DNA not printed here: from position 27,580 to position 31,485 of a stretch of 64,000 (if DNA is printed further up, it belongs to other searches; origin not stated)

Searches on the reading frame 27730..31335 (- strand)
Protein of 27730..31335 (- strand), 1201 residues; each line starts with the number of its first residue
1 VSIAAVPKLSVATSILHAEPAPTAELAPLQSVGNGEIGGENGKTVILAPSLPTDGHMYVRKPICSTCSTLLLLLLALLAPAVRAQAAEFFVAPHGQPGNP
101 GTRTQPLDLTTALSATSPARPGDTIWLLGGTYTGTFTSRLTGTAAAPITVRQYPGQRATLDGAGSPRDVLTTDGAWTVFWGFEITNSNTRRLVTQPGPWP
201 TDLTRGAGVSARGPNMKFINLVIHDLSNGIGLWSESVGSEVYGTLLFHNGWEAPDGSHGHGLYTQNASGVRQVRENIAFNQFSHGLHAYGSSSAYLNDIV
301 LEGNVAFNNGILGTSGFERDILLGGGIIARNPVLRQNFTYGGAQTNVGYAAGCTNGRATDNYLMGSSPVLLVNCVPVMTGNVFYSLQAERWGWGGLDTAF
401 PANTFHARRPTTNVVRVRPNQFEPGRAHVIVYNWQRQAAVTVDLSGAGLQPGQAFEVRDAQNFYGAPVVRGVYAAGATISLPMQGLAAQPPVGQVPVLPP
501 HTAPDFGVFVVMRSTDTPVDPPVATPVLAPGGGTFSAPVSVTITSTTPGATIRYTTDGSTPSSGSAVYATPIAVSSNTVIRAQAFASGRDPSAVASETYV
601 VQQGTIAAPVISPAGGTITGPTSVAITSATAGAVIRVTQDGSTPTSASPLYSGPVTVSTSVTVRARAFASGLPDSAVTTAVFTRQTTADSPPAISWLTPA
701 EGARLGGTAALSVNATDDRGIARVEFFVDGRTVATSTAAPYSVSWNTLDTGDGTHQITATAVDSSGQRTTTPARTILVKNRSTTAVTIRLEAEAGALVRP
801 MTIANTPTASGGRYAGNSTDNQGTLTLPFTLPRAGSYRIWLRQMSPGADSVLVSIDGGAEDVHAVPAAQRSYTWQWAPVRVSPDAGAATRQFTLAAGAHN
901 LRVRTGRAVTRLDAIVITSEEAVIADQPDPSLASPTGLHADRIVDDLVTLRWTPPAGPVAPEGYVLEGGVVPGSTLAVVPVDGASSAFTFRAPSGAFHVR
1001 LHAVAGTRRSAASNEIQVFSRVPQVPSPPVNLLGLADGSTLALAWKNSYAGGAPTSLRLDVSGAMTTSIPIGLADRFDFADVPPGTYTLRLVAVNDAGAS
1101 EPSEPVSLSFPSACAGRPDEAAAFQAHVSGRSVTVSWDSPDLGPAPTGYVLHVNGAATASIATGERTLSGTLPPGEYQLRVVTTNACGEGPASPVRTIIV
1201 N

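Call 39: search_protein_families(library=pfam, proteins=[window:27730-31335:-], max_evalue=0.00001)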
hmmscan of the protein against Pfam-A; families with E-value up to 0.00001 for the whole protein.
window:27730-31335:- (1201 aa): 4 families
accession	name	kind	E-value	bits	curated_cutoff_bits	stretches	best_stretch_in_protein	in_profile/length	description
PF13290.12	CHB_HEX_C_1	-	2.3e-36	124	22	2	530-595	1-66/67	Chitobiase/beta-hexosaminidase C-terminal domain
PF13287.12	Fn3_assoc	-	4.2e-30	104.1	23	2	541-599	1-59/59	Fn3 associated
PF17957.7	Big_7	-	6.8e-20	71.9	24.1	1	692-759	1-70/70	Bacterial Ig domain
PF00041.27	fn3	-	5e-15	55.9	25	0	1127-1197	10-82/84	Fibronectin type III domain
